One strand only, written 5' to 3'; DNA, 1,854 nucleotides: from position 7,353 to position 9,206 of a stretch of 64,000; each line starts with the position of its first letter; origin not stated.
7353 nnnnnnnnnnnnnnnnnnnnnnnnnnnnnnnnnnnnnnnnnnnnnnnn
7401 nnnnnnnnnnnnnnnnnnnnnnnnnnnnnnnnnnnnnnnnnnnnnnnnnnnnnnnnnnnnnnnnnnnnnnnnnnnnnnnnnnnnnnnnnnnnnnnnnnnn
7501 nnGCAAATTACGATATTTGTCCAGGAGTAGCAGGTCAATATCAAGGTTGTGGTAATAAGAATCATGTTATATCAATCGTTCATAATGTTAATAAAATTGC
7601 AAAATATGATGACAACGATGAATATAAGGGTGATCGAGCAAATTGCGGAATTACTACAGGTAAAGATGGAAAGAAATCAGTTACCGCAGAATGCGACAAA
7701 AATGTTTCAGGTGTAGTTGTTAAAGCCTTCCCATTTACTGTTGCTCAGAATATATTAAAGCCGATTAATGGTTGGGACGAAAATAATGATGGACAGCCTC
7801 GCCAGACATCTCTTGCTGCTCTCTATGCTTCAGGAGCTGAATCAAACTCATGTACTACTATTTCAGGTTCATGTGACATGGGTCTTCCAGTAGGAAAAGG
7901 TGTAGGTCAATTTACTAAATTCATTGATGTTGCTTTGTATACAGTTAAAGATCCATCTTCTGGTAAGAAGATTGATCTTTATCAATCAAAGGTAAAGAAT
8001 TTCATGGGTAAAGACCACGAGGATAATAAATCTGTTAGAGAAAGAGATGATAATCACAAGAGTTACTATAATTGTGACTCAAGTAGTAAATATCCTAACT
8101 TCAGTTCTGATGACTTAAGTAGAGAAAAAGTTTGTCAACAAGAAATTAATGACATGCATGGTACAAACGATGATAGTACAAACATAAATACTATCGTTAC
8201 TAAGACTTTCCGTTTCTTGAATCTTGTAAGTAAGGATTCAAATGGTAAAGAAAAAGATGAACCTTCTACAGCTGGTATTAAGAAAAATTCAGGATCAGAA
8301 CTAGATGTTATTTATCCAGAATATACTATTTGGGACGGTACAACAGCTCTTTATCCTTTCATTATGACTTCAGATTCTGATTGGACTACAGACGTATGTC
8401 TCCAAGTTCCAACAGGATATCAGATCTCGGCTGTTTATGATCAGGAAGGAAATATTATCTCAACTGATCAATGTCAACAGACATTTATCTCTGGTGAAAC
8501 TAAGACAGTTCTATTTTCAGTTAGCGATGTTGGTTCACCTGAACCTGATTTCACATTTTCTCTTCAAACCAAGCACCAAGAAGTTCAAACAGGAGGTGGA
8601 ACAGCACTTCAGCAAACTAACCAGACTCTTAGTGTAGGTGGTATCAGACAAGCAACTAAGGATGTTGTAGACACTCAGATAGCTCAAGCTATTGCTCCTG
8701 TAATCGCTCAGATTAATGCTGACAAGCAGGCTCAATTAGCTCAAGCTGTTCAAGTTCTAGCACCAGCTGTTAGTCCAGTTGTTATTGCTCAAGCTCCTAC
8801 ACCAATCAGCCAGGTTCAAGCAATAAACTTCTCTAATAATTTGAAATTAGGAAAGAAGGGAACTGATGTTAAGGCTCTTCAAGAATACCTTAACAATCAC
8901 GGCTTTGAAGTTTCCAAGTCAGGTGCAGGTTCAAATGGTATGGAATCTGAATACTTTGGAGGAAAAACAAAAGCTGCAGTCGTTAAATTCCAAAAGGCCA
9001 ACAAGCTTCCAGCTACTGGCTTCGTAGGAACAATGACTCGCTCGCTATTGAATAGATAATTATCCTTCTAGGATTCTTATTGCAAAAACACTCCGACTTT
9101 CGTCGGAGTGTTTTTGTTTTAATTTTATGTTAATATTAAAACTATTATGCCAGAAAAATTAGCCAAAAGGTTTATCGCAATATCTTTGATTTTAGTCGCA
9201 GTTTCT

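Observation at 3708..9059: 1783-aa surface protein with NHL propeller, Ig-like and peptidoglycan-binding domains and a recent internal tandem duplication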

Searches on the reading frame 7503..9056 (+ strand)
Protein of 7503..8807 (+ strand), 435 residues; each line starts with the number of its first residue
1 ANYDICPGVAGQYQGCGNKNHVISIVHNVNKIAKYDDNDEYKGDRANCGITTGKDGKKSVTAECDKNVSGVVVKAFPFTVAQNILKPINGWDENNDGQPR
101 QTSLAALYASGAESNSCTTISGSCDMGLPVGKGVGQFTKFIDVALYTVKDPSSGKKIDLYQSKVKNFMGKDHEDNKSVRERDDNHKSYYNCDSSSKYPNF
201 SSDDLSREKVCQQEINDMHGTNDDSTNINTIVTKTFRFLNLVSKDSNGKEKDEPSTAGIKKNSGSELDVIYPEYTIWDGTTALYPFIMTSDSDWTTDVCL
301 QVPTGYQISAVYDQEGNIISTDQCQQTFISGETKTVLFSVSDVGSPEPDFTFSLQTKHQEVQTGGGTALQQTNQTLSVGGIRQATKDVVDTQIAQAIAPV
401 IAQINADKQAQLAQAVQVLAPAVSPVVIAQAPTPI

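Call 25: find_homologous_proteins(query=window:7503-8807:+, max_evalue=0.001)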
Query window:7503-8807:+ (435 aa): 3 proteins with E <= 0.001 among 2668 candidates.
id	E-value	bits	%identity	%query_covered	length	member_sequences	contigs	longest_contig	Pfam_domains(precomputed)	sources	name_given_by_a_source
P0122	1.6e-60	223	57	44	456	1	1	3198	PF01471.24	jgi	-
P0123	9.5e-60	221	37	94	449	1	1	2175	PF01471.24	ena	-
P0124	2.3e-59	219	53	49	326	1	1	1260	PF01471.24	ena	-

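Call 27: find_encoding_contigs(protein=P0123, flank=5000, max_places=3)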
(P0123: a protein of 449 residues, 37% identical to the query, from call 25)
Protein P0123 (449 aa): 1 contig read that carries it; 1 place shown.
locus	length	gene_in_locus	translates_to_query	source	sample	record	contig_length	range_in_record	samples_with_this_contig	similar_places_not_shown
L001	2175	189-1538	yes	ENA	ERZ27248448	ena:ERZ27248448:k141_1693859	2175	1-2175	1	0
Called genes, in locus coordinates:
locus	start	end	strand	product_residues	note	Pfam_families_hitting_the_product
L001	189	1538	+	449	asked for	PF01471:PG_binding_1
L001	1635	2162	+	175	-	-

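Call 28: find_encoding_contigs(protein=P0122, flank=5000, max_places=3)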
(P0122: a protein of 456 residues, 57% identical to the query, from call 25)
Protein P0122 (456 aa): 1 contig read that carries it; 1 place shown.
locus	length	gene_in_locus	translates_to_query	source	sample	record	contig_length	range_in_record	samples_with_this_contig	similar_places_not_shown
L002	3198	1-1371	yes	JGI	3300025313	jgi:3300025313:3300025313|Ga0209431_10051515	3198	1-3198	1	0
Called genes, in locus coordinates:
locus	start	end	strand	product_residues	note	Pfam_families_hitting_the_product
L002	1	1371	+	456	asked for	PF01471:PG_binding_1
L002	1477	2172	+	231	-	PF01797:Y1_Tnp (weak)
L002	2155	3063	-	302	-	PF04480:DUF559 (weak), PF18741:MTES_1575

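Call 36: search_protein_families(library=pfam, proteins=[P0122, P0123], max_evalue=0.1)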
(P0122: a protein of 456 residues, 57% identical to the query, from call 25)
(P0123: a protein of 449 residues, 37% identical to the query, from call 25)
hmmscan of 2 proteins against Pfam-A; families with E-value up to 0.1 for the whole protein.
P0122 (456 aa): 1 family
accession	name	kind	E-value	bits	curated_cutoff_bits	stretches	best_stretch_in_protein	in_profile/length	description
PF01471.23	PG_binding_1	-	9.3e-11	42.2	23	1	380-430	2-44/57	Putative peptidoglycan binding domain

P0123 (449 aa): 2 families
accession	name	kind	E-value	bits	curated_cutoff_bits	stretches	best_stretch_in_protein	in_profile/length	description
PF01471.23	PG_binding_1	-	5.6e-11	42.9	23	1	383-447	1-57/57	Putative peptidoglycan binding domain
PF25755.1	Phage_T3_1_05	-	0.088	13.2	27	0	373-405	18-50/73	Enterobacteria phage T3 gene 1.05 protein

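Call 39: predict_structure(alignment_id=A1)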
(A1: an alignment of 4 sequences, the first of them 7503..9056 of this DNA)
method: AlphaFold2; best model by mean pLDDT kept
length: 518 residues; sequences in the alignment: 4
mean_pLDDT: 43.7   pTM: 0.33
mean pLDDT of the five models: 43.7, 41.5, 35.6, 35.1, 34.6
residues with pLDDT >= 90: 0; 70-90: 0; 50-70: 159; < 50: 359
segments of 3 or more residues with pLDDT < 50: 1-22, 31-68, 90-99, 131-137, 149-157, 166-231, 236-265, 272-283, 313-318, 341-349, 359-368, 377-424, 426-458, 464-489, 491-493, 495-518
pLDDT, mean of each block of 10 residues (from residue 1): 27 35 53 39 37 40 43 65 56 44 58 56 55 47 56 45 46 31 31 39 43 35 34 47 31 31 45 41 52 60 56 49 56 54 44 54 47 51 32 31 36 36 33 28 34 45 48 41 47 47 41 39
secondary structure, 60 per line:
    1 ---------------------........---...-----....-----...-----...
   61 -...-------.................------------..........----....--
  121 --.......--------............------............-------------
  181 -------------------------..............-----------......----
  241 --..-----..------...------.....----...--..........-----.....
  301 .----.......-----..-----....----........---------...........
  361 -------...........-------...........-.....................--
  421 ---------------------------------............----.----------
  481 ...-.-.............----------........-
elements in order: E22-29 E33-35 E41-44 E50-52 E58-60 E72-77 H78-88 H101-110 E115-118 E123-129 E138-149 E156-167 H206-219 E231-236 E258-260 E267-271 E276-278 E281-290 E296-301 E306-312 E325-328 E333-340 E350-360 E368-378 H386-396 H398-418 H454-465 H487-499 H510-517

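Call 58: search_solved_structures(query=A1, max_evalue=10)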
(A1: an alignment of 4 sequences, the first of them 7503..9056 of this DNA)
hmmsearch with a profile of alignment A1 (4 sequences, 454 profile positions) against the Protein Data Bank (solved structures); distinct sequences matched with E-value up to 10: 18.
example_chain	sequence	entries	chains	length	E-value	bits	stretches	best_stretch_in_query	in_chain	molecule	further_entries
1lbu_A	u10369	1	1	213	0.00027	23.5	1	379-450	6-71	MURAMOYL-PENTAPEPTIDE CARBOXYPEPTIDASE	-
5tv7_A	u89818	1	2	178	0.00032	23.3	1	377-450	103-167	Putative peptidoglycan-binding/hydrolysing protein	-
4c2h_A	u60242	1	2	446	0.00069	22.2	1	385-454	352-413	CARBOXY-TERMINAL PROCESSING PROTEASE CTPB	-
4c2e_A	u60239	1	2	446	0.0007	22.2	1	385-454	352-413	CARBOXY-TERMINAL PROCESSING PROTEASE CTPB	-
4c2f_A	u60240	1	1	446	0.0015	21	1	385-454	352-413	CARBOXY-TERMINAL PROCESSING PROTEASE CTPB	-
4c2c_A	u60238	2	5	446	0.0015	21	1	385-454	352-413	CARBOXY-TERMINAL PROCESSING PROTEASE CTPB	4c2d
4c2g_A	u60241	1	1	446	0.0015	21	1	385-454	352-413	CARBOXY-TERMINAL PROCESSING PROTEASE CTPB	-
6tci_A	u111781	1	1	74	0.0044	19.5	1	381-452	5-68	Spore cortex-lytic enzyme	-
4nso_A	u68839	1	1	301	0.0061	19.1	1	388-446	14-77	Effector protein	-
4xxt_A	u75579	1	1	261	0.0088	18.5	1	380-454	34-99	Fusion of predicted Zn-dependent amidase/peptidase (Cell wall hydrolase/DD-carboxypeptidas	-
7rum_A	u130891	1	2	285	0.014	17.9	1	382-449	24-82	Endolysin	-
3bkh_A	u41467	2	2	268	0.016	17.7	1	381-450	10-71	lytic transglycosylase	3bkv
9xps_S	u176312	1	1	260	0.022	17.2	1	382-450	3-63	Endolysin gp144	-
5nm7_G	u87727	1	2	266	0.026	17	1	381-452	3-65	Peptidoglycan-binding domain 1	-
4fet_B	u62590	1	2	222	0.069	15.6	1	381-452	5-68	Spore cortex-lytic enzyme prepeptide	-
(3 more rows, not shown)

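Call 70: find_related_loci(query=A1, collection=metagenome_contigs, flank=10000)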
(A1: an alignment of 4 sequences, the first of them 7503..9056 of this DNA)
Query A1 (518 aa) in metagenome_contigs; peptide patterns used: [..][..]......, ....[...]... (x = any residue, [..] = any of these).
212 stretches matched a pattern; 33 encode a relative of the query (tblastn E <= 1e-3); 33 distinct loci.
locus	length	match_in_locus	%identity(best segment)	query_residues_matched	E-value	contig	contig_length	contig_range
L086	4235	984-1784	57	234-514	2e-96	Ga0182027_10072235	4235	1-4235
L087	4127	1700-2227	44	229-422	2e-43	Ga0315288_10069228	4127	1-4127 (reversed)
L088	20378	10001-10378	47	228-357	8e-34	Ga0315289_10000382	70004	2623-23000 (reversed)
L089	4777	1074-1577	40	228-403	8e-34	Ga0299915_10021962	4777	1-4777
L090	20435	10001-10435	42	228-385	2e-33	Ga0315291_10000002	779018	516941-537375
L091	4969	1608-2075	39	221-388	4e-33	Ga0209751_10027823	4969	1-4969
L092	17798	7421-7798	45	228-357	2e-32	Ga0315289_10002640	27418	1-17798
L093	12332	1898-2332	39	229-385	5e-32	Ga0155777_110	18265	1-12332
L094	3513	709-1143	39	229-385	4e-32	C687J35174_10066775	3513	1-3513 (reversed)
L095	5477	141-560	41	216-359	2e-31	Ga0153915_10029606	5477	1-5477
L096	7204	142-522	43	228-357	2e-30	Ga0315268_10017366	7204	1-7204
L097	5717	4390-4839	41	200-354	4e-30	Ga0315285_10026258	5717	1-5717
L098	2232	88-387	50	263-359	2e-30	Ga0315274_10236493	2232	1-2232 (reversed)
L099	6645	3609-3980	45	228-355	6e-30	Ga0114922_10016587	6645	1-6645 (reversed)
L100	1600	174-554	45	216-359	6e-30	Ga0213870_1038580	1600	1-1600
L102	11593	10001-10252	54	264-347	1e-26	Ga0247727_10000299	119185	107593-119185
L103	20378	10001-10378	41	216-358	1e-26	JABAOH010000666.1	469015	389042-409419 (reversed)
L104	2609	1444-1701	53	263-348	3e-26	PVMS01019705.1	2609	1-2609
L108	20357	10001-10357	43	251-359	7e-24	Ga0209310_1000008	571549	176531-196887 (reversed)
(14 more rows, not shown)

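Call 73: search_protein_families(library=pfam, proteins=[L090:6440-10555:+, L092:5075-7987:+, L099:1290-4103:+, L102:7814-10444:+, L103:7673-10522:+, L104:166-1875:+], max_evalue=0.01)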
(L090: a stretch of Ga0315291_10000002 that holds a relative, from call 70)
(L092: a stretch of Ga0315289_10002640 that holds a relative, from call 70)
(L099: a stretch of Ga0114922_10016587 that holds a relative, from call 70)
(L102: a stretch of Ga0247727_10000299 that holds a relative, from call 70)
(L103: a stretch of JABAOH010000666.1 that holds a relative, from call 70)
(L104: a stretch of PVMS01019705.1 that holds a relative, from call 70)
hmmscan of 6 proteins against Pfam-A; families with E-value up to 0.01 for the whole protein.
L090:6440-10555:+ (1372 aa): 6 families
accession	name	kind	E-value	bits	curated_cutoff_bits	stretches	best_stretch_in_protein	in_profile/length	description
PF06739.17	SBBP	-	1.2e-45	153.5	20.5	6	362-390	2-30/38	Beta-propeller repeat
PF11617.13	Cu-binding_MopE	-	2.4e-10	40.9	27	1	1012-1042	1-30/30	Putative metal-binding motif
PF19077.6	Big_13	-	1.7e-07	32.1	27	1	804-850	56-102/102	Bacterial Ig-like domain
PF02412.23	TSP_3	-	9.8e-07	28.8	25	1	950-978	2-30/36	Thrombospondin type 3 repeat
PF17633.7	DUF5514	-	3e-05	24.7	27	0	416-450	71-105/142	Family of unknown function (DUF5514)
PF13750.12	Big_3_3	-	0.004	17.3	27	0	819-857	11-50/157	Bacterial Ig-like domain (group 3)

L092:5075-7987:+ (971 aa): 3 families
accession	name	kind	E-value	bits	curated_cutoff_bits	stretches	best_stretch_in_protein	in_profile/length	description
PF13229.12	Beta_helix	-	2.9e-42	144.4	25.9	5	419-522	30-136/158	Right handed beta helix region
PF05048.19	NosD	-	8.4e-41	140.2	23.6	4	421-574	25-179/212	Periplasmic copper-binding protein (NosD)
PF11617.13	Cu-binding_MopE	-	1.2e-11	45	27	1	607-637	1-30/30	Putative metal-binding motif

L099:1290-4103:+ (938 aa): 9 families
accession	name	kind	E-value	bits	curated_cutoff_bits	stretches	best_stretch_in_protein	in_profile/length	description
PF13418.12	Kelch_4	-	1.4e-24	86.2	21.6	2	111-157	2-46/49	Galactose oxidase, central domain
PF13964.12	Kelch_6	-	7.8e-19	67.4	25.3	1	114-162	5-50/50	Kelch motif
PF24681.1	Kelch_KLHDC2_KLHL20_DRC7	-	2e-18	66.9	50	3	114-337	2-221/221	KLHDC2/KLHL20/DRC7 Kelch-repeats domain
PF01344.31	Kelch_1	-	2.6e-17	62.4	20.1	1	120-154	10-41/46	Kelch motif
PF24981.1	Beta-prop_ATRN-LZTR1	-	2.3e-12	47.2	50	2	96-235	133-284/289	Attractin/LZTR1 beta-propeller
PF07646.21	Kelch_2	-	3.8e-10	39.6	21.3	0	114-153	4-42/48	Kelch motif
PF07250.17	Glyoxal_oxid_N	-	3.4e-08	33.5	37.5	0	313-350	111-148/243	Glyoxal oxidase N-terminus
PF13415.12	Kelch_3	-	4.8e-07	30.2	22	0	224-269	2-47/48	Galactose oxidase, central domain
PF02412.23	TSP_3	-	1.5e-05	25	25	1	433-456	13-36/36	Thrombospondin type 3 repeat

L102:7814-10444:+ (877 aa): 8 families
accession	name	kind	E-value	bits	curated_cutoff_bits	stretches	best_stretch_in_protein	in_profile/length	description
PF25021.1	TEN_NHL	-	5e-30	105.1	27.1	4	275-326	130-178/357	Teneurin NHL domain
PF01436.27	NHL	-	1.8e-29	100.7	20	2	118-144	1-27/28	NHL repeat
PF08450.18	SGL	-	2.3e-08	34.4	26.3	1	77-155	149-220/246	SMP-30/Gluconolactonase/LRE-like region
PF09136.16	Glucodextran_B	-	7.8e-08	32.6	27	1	474-540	10-73/83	Glucodextranase, domain B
PF19077.6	Big_13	-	0.00037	21.4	27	0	390-463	29-102/102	Bacterial Ig-like domain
PF24684.1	Vgb_lyase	-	0.0015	17.8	50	0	117-153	95-131/290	Virginiamycin B lyase family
PF13449.12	Phytase-like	-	0.0039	17.6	27.6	0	180-210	72-102/284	Esterase-like activity of phytase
PF02412.23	TSP_3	-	0.0052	16.9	25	0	552-567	15-30/36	Thrombospondin type 3 repeat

L103:7673-10522:+ (950 aa): 1 family
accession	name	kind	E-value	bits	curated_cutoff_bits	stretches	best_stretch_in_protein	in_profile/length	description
PF11974.14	bMG3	-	0.00026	21.3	34.9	1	559-617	24-80/103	Bacterial alpha-2-macroglobulin MG3 domain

L104:166-1875:+ (570 aa): 0 families
